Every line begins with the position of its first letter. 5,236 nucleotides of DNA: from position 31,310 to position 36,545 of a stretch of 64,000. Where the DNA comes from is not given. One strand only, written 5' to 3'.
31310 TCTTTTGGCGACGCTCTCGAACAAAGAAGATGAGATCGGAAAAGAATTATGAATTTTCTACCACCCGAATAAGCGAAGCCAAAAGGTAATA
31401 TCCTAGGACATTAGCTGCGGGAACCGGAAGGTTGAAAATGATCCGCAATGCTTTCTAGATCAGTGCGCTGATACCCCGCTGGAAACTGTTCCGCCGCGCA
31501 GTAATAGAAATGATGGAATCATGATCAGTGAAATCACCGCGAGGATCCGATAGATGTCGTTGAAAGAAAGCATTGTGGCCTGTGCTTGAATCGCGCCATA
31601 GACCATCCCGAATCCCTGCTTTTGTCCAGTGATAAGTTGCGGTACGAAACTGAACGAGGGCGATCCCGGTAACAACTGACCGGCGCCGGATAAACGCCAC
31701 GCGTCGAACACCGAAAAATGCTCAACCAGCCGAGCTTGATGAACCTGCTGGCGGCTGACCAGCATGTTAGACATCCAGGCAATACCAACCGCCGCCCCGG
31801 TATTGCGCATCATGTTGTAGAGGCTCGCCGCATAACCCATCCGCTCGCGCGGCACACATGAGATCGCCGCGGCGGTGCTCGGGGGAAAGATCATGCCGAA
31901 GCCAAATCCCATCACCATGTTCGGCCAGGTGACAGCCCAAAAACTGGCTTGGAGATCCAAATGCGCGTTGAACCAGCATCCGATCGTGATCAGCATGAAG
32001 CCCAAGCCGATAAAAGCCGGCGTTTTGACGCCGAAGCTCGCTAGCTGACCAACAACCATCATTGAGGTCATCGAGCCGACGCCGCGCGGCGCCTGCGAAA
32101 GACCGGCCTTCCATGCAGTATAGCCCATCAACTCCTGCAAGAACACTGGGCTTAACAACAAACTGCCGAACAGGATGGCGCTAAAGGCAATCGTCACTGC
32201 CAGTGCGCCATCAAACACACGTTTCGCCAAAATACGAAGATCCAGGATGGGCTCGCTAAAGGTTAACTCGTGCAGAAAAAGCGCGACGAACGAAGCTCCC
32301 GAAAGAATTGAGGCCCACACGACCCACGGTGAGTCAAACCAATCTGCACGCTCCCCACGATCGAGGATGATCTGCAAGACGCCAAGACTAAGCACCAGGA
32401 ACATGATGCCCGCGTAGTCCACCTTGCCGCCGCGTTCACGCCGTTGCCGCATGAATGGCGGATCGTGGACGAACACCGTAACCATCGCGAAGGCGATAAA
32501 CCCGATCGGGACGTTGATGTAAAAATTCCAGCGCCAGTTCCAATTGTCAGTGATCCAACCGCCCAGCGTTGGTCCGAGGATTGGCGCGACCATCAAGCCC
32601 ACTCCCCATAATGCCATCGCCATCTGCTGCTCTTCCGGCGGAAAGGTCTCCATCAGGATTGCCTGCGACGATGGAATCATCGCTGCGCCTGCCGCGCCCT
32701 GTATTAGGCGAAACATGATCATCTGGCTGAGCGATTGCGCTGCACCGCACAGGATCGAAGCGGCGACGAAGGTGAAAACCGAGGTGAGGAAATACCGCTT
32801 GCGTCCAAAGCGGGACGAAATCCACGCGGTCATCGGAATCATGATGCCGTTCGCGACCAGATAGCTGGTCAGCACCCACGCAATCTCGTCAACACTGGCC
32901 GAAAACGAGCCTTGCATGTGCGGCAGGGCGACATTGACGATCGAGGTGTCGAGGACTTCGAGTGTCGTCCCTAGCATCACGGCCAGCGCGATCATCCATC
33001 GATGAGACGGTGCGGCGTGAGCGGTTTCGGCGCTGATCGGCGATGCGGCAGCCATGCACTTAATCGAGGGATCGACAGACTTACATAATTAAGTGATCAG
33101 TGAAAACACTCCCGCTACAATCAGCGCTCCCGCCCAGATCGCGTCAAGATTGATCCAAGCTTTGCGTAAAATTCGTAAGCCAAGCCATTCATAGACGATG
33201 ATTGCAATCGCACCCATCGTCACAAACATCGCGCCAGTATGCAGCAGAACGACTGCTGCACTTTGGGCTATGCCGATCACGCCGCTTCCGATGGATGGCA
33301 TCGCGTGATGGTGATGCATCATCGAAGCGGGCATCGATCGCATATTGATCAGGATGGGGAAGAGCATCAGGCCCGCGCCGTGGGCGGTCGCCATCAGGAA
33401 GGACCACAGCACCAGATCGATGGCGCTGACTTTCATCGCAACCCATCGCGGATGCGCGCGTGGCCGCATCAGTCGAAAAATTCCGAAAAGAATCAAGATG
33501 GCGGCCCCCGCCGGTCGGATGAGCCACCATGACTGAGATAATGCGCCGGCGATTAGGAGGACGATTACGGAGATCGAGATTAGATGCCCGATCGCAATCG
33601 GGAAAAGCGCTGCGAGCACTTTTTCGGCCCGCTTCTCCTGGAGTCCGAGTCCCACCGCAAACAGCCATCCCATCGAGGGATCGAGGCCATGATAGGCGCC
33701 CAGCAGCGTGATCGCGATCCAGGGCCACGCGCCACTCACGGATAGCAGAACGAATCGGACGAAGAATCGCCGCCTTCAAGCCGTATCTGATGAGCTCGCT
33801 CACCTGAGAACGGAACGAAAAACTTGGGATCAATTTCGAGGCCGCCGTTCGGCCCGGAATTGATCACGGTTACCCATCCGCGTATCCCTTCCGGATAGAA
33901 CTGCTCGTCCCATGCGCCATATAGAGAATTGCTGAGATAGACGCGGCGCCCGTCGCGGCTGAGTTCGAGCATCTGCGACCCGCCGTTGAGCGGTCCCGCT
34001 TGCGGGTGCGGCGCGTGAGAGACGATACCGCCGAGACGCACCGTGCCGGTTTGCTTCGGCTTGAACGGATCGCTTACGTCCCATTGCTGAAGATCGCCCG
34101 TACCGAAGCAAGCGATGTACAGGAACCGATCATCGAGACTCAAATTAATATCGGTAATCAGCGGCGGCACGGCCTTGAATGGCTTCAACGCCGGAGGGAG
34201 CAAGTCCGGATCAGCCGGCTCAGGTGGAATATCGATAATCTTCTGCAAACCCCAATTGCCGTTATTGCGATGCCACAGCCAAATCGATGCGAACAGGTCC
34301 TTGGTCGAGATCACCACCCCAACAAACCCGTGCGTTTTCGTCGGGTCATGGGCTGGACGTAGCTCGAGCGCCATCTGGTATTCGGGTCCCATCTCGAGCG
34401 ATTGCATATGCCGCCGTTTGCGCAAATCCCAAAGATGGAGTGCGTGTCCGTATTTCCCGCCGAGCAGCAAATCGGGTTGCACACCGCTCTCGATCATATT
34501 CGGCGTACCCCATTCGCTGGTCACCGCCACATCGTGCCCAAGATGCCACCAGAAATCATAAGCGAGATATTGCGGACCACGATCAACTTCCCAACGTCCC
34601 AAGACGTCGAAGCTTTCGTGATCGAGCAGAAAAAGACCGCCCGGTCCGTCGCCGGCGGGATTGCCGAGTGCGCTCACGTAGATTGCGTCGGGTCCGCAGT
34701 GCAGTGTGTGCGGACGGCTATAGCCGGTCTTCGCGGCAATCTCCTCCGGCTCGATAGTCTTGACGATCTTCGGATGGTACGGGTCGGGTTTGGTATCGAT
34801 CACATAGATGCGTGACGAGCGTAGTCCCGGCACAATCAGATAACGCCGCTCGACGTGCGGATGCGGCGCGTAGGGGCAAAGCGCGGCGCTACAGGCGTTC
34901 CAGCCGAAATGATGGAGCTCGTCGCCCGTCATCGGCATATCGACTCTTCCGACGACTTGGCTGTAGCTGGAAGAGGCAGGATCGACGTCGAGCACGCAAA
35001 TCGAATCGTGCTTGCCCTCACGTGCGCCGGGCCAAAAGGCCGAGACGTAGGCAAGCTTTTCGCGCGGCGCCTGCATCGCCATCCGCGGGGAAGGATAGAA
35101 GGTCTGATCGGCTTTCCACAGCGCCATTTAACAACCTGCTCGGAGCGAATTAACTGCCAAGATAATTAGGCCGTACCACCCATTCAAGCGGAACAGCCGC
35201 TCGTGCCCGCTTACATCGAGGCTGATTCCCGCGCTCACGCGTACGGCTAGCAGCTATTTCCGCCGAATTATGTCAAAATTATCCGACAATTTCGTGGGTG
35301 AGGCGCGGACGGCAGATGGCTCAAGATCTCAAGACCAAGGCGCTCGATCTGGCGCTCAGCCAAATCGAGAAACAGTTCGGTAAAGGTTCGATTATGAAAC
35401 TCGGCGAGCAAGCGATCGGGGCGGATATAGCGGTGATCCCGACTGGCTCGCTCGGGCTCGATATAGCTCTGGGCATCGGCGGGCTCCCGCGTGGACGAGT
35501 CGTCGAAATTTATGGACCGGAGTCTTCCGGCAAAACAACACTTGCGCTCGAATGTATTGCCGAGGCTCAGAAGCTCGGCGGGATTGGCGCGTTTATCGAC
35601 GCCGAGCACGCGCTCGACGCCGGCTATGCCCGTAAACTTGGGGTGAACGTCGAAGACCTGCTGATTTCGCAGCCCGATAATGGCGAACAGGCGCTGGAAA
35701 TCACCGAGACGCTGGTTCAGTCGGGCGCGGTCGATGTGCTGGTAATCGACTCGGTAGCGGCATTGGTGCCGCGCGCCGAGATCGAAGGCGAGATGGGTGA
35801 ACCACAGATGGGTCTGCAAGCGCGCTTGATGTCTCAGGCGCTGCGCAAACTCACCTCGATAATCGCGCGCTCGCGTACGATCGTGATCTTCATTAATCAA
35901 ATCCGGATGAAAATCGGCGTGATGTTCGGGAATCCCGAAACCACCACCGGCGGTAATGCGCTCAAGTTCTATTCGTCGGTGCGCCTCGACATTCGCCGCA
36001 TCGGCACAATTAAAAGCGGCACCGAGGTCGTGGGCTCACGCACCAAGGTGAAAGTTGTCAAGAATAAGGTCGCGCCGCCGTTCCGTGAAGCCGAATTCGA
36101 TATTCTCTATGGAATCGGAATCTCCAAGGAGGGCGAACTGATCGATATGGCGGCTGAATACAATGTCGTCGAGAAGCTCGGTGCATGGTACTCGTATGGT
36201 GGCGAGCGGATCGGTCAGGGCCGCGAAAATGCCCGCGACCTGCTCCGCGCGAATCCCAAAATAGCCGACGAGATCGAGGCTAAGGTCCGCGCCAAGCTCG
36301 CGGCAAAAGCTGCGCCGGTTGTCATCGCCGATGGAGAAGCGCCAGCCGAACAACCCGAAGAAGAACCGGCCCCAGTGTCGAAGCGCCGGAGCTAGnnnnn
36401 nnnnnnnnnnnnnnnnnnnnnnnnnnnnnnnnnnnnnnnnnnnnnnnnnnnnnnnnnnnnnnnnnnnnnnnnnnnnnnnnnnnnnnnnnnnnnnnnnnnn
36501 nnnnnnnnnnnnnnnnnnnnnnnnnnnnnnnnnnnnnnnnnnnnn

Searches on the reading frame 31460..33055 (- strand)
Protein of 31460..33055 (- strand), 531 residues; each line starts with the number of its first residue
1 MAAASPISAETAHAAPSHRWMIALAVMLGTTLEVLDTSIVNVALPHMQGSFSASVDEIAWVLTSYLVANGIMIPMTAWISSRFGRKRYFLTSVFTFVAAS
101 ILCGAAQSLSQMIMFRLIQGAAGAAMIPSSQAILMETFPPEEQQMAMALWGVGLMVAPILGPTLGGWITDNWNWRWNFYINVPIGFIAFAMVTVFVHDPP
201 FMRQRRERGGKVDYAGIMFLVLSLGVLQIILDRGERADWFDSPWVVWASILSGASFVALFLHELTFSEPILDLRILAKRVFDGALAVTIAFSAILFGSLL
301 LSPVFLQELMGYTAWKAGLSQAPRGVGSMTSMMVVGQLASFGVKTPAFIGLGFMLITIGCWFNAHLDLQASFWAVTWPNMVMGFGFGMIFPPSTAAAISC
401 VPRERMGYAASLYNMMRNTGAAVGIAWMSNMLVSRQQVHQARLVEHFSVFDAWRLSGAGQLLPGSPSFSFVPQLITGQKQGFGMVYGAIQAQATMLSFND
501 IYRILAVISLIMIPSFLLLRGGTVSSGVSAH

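Call 99: search_protein_families(library=pfam, proteins=[window:31460-33055:-], max_evalue=0.00001)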
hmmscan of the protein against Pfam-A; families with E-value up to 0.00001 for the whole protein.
window:31460-33055:- (531 aa): 3 families
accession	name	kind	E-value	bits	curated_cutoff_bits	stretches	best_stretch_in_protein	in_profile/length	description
PF07690.21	MFS_1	-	1.1e-60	205.9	33.4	1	27-424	2-346/347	Major Facilitator Superfamily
PF06609.19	TRI12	-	3.5e-09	36.1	23.2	1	31-272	56-299/599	Fungal trichothecene efflux pump (TRI12)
PF00083.30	Sugar_tr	-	2.7e-08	33.6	22.3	1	28-198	7-193/452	Sugar (and other) transporter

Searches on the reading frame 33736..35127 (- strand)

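Call 99: search_protein_families(library=pfam, proteins=[window:33736-35127:-], max_evalue=0.00001)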
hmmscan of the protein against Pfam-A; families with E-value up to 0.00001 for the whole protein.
window:33736-35127:- (463 aa): 1 family
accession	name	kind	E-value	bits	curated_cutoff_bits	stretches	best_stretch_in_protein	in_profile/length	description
PF05694.17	SBP56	-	7.1e-187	622.1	34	1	5-461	2-453/453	56kDa selenium binding protein (SBP56)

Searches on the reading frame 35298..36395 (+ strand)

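Call 99: search_protein_families(library=pfam, proteins=[window:35298-36395:+], max_evalue=0.00001)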
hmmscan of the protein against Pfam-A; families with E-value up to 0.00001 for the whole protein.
window:35298-36395:+ (365 aa): 5 families
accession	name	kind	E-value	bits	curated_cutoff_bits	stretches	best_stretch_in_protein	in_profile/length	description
PF00154.27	RecA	-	4.8e-140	465.9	27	1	14-276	1-262/262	recA bacterial DNA recombination protein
PF21096.2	RecA_C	-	2.9e-26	91.8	27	1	279-334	1-56/57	RecA C-terminal domain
PF08423.17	Rad51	-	8.6e-09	35.4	22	1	44-234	5-211/244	Rad51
PF06745.19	ATPase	-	3.4e-08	33.6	26.6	1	47-121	1-77/231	KaiC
PF01637.24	ATPase_2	-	7.2e-06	26.4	33.2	0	68-204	22-121/225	ATPase domain predominantly from Archaea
